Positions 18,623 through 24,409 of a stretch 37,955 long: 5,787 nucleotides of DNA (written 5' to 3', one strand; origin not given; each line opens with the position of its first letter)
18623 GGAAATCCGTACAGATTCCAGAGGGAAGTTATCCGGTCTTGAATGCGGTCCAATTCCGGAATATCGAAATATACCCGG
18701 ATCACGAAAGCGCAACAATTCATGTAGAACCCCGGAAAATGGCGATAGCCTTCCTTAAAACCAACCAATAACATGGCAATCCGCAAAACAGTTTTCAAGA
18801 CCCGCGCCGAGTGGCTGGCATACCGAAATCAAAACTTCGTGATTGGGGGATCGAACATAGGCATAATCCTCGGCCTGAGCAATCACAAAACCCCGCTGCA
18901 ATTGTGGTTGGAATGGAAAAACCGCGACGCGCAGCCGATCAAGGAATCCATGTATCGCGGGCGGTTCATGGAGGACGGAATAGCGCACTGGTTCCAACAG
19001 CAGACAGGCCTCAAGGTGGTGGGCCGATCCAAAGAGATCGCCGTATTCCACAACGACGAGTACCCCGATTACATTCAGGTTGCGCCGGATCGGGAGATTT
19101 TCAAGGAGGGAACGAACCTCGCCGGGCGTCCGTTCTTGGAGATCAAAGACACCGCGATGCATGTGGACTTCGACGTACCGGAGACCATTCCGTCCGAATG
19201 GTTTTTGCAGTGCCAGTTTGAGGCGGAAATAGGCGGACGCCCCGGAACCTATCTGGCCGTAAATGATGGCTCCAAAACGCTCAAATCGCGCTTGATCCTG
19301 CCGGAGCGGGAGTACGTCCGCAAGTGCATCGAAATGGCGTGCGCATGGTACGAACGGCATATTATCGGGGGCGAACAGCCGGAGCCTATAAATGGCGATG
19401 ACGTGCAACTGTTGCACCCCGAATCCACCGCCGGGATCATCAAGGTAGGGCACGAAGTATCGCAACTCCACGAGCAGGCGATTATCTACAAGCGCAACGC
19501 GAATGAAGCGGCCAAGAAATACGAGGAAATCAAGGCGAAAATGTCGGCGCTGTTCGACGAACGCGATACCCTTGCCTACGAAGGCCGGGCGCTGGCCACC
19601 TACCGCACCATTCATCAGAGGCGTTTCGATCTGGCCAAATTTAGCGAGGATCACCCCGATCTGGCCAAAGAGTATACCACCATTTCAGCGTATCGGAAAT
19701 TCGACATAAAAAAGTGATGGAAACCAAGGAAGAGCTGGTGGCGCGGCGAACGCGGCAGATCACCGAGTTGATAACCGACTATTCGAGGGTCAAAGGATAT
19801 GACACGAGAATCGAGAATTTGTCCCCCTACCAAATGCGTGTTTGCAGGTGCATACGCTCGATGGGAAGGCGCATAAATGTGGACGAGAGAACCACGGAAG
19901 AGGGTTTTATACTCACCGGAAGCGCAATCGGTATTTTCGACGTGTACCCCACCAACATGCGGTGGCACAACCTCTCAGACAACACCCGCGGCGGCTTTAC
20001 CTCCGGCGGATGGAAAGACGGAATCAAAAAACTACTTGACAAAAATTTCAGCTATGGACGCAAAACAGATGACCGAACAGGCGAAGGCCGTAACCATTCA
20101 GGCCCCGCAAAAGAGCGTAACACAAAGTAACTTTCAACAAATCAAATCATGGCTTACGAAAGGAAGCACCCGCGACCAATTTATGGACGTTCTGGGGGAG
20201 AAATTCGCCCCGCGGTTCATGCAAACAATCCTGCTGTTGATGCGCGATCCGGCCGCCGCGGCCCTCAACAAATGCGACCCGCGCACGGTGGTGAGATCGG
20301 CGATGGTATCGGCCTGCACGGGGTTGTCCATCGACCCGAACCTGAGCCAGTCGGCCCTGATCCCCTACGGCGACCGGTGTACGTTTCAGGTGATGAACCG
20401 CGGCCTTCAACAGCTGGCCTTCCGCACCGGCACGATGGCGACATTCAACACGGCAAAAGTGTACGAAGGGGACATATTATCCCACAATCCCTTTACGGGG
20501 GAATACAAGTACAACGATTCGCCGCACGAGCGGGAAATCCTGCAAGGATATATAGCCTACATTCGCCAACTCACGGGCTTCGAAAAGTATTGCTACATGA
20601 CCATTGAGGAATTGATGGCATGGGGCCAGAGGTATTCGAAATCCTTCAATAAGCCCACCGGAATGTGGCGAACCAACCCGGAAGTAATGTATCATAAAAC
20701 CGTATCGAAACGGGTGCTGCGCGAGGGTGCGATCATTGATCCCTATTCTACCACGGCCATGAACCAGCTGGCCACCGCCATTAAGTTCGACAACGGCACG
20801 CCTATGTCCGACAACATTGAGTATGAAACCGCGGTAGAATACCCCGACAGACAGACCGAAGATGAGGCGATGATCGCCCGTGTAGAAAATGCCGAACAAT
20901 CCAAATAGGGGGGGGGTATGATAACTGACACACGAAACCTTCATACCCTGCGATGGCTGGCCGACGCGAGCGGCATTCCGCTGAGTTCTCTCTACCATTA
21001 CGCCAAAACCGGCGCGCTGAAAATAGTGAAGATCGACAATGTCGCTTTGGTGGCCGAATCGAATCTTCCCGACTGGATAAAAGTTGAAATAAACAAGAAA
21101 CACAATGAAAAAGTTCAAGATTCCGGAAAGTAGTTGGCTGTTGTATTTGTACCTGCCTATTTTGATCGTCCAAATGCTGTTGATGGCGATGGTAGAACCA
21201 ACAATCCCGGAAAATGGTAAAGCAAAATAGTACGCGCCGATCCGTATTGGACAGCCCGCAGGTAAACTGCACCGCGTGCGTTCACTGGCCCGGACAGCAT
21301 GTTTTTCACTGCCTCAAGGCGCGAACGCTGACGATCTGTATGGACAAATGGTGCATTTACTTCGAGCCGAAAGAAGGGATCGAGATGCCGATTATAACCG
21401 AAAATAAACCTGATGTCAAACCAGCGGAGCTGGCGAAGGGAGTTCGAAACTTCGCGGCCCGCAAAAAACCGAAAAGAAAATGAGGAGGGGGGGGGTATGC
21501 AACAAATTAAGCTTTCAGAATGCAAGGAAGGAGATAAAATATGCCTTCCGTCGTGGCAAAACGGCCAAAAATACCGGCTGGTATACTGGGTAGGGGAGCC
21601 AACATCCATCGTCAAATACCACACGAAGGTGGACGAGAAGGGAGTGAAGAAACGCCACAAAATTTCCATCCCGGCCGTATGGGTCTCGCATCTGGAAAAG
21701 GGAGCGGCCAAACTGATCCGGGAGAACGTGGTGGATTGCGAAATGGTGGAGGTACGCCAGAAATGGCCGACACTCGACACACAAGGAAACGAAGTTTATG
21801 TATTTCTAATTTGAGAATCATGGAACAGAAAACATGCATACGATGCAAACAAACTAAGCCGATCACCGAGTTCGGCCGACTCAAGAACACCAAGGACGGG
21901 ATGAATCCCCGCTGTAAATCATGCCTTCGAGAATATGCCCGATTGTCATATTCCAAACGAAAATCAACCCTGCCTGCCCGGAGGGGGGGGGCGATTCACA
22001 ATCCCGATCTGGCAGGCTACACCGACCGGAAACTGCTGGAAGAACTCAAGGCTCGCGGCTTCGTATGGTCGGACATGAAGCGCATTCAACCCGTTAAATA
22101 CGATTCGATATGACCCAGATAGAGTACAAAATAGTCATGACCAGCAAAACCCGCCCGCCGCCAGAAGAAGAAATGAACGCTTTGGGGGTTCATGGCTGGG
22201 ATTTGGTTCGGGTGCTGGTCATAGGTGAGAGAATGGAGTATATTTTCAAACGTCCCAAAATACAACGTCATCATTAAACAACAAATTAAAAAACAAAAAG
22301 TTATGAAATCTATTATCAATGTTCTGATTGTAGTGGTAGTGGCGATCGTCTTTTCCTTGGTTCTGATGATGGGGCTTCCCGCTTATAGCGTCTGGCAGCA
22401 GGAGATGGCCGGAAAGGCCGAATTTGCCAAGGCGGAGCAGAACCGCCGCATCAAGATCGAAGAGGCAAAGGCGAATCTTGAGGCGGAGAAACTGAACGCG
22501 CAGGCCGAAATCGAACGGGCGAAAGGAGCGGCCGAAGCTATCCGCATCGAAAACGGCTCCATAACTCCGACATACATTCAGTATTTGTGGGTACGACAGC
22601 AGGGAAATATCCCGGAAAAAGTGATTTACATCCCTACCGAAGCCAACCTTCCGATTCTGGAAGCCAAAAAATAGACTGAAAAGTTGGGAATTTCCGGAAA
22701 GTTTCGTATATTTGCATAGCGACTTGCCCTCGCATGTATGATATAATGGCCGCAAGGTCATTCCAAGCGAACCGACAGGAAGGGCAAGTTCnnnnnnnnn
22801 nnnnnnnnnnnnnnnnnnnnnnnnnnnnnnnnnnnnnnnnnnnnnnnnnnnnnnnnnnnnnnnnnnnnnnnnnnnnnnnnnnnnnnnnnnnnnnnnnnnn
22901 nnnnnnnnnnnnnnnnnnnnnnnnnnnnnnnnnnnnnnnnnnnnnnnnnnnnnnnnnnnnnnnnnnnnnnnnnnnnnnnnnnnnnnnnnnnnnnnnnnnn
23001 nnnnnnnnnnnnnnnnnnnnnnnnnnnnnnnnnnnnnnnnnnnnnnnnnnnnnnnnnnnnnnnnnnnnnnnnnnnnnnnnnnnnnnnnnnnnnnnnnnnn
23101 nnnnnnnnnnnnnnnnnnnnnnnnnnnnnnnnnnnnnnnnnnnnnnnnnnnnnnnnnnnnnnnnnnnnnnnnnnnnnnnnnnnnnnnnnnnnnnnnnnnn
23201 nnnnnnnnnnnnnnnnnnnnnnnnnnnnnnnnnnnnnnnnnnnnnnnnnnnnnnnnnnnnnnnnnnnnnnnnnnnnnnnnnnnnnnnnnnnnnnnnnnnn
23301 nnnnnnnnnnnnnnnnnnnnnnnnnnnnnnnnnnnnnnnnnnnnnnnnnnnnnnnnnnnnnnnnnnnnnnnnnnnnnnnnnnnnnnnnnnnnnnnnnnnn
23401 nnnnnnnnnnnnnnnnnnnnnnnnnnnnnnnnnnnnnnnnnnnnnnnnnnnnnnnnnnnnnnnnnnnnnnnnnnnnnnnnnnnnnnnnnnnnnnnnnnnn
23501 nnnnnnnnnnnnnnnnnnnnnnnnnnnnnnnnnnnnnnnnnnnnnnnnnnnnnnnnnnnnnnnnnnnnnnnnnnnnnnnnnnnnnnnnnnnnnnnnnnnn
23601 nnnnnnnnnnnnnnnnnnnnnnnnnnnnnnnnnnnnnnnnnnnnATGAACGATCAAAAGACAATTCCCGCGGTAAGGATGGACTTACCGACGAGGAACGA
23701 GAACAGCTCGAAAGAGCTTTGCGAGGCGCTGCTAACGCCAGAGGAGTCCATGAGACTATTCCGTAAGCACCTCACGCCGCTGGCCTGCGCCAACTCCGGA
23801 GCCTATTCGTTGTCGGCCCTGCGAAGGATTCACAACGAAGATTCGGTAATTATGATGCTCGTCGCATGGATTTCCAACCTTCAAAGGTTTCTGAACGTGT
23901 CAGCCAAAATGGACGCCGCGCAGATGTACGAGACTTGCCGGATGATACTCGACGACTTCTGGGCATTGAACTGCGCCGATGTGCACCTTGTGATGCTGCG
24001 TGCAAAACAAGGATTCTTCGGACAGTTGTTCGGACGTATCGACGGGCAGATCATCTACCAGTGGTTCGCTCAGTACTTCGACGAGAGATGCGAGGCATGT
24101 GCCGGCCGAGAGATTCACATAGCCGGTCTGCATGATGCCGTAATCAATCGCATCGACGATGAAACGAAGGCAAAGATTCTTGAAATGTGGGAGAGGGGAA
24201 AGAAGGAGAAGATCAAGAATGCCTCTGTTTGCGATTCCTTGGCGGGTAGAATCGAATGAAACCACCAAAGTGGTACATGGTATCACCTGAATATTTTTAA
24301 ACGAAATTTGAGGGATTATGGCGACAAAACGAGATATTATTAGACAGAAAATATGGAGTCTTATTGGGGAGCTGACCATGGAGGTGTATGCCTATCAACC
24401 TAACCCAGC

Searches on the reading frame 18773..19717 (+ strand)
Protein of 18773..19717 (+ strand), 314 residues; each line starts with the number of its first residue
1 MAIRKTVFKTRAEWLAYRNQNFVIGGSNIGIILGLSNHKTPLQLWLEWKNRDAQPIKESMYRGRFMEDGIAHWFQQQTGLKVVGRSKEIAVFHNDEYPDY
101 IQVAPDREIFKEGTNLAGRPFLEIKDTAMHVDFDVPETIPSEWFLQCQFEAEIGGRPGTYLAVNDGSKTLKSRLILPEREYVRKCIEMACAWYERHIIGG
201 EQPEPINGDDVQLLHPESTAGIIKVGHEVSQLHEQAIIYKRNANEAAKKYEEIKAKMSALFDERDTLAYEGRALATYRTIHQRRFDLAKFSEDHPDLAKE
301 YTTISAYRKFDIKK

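Call 19: search_protein_families(library=phrogs, proteins=[window:18773-19717:+], max_evalue=0.01)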
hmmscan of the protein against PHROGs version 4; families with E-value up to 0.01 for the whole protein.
window:18773-19717:+ (314 aa): 3 families
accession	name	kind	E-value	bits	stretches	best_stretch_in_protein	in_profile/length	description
phrog_434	-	DNA, RNA and nucleotide metabolism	3e-52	179.1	1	5-314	51-363/372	RecE-like recombination exonuclease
phrog_6244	-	unknown function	1.6e-05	26.3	1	226-313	14-106/107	-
phrog_1956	-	unknown function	0.00064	20.8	1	251-312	29-90/93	-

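Call 20: search_protein_families(library=pfam, proteins=[window:18773-19717:+], max_evalue=0.01)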
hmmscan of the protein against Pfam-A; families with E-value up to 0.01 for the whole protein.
window:18773-19717:+ (314 aa): 1 family
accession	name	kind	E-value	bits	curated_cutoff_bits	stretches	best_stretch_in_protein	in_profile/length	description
PF09588.16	YqaJ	-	3.1e-15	57.2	22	1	13-155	1-148/150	YqaJ-like viral recombinase domain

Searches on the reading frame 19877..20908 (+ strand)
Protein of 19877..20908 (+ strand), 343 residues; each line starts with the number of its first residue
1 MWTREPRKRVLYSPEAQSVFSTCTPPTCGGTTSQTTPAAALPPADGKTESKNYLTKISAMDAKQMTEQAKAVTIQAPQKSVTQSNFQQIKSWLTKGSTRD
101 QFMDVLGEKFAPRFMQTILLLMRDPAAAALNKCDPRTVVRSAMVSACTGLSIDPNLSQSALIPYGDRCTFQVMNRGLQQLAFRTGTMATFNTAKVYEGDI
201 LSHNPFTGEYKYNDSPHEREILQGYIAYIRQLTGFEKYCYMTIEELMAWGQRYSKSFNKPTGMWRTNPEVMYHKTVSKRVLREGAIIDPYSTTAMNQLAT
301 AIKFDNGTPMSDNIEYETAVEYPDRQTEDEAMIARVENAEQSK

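Call 19: search_protein_families(library=phrogs, proteins=[window:19877-20908:+], max_evalue=0.01)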
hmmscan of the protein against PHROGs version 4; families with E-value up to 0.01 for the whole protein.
window:19877-20908:+ (343 aa): 3 families
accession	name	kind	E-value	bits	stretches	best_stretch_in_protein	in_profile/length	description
phrog_148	-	DNA, RNA and nucleotide metabolism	3.3e-41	143.1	1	62-284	3-223/387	RecT-like ssDNA annealing protein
phrog_19737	-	unknown function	2.4e-12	48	1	84-186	7-106/108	-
phrog_34786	-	unknown function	4.9e-05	24.4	1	66-169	7-108/116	-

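Call 20: search_protein_families(library=pfam, proteins=[window:19877-20908:+], max_evalue=0.01)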
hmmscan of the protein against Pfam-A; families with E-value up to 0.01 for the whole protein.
window:19877-20908:+ (343 aa): 1 family
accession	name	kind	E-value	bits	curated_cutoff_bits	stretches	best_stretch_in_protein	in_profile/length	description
PF03837.19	RecT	-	1e-24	87.7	24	1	113-285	2-174/198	RecT family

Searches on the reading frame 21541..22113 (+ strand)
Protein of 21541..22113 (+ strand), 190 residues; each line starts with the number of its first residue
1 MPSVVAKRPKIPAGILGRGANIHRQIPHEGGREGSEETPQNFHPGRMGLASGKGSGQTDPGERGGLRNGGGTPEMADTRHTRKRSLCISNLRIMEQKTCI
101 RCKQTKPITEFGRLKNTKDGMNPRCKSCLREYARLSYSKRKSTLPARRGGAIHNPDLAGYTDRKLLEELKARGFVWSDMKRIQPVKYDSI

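Call 34: search_protein_families(library=phrogs, proteins=[window:21541-22113:+], max_evalue=0.001)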
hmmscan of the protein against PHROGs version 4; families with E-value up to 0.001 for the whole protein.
window:21541-22113:+ (190 aa): 9 families
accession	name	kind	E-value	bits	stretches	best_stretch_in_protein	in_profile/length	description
phrog_1035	-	DNA, RNA and nucleotide metabolism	1.5e-11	45.7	1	92-160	59-116/271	endonuclease VII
phrog_2255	-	DNA, RNA and nucleotide metabolism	4.4e-11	43.6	1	88-164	45-102/211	HNH endonuclease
phrog_5558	-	moron, auxiliary metabolic gene and host takeover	7e-10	40.3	1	95-137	7-46/130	Lar-like restriction alleviation protein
phrog_2340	-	DNA, RNA and nucleotide metabolism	2.9e-09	38.3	1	93-140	5-53/171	endonuclease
phrog_2633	-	DNA, RNA and nucleotide metabolism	1.7e-08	35.7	1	93-143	10-60/142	endonuclease VII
phrog_30859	-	unknown function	3.5e-06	28.8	1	96-140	2-46/117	-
phrog_12813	-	unknown function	1.5e-05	25.9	1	92-130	149-187/199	-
phrog_6611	-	unknown function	0.00013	23.2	1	93-133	138-178/180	-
phrog_18715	-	unknown function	0.00019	22.8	1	93-132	76-115/128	-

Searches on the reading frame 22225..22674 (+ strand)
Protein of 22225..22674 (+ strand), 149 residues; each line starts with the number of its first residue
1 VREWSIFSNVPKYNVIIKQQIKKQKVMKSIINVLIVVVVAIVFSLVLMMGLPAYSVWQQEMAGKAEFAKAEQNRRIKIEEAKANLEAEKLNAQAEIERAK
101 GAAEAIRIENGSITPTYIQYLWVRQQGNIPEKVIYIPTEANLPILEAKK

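Call 34: search_protein_families(library=phrogs, proteins=[window:22225-22674:+], max_evalue=0.001)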
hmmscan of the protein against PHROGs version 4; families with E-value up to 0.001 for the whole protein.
window:22225-22674:+ (149 aa): 2 families
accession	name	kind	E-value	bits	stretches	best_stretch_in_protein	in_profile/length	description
phrog_11227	-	other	1.7e-38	132.7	1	21-149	3-131/138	protease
phrog_200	-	other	1e-05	25.8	1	58-145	274-357/379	lipoprotein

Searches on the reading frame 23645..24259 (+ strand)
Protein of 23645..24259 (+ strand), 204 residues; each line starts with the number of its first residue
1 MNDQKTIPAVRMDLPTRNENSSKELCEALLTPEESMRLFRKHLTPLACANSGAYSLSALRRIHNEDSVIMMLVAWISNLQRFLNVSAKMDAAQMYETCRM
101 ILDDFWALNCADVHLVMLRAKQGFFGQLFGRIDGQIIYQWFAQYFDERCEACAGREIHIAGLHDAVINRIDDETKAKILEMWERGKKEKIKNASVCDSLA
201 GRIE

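Call 34: search_protein_families(library=phrogs, proteins=[window:23645-24259:+], max_evalue=0.001)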
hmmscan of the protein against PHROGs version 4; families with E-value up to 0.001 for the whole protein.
window:23645-24259:+ (204 aa): 1 family
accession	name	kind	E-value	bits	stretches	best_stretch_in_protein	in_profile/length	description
phrog_35728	-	unknown function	3.1e-15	57.2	1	51-152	42-143/229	-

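Call 81: search_protein_families(library=pfam, proteins=[window:23645-24259:+], max_evalue=0.1)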
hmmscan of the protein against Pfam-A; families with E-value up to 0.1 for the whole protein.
window:23645-24259:+ (204 aa): 1 family
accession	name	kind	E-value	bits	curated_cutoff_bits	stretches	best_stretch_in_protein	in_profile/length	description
PF20338.3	DUF6633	-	0.00043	21.2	27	1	88-150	1-63/105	Family of unknown function (DUF6633)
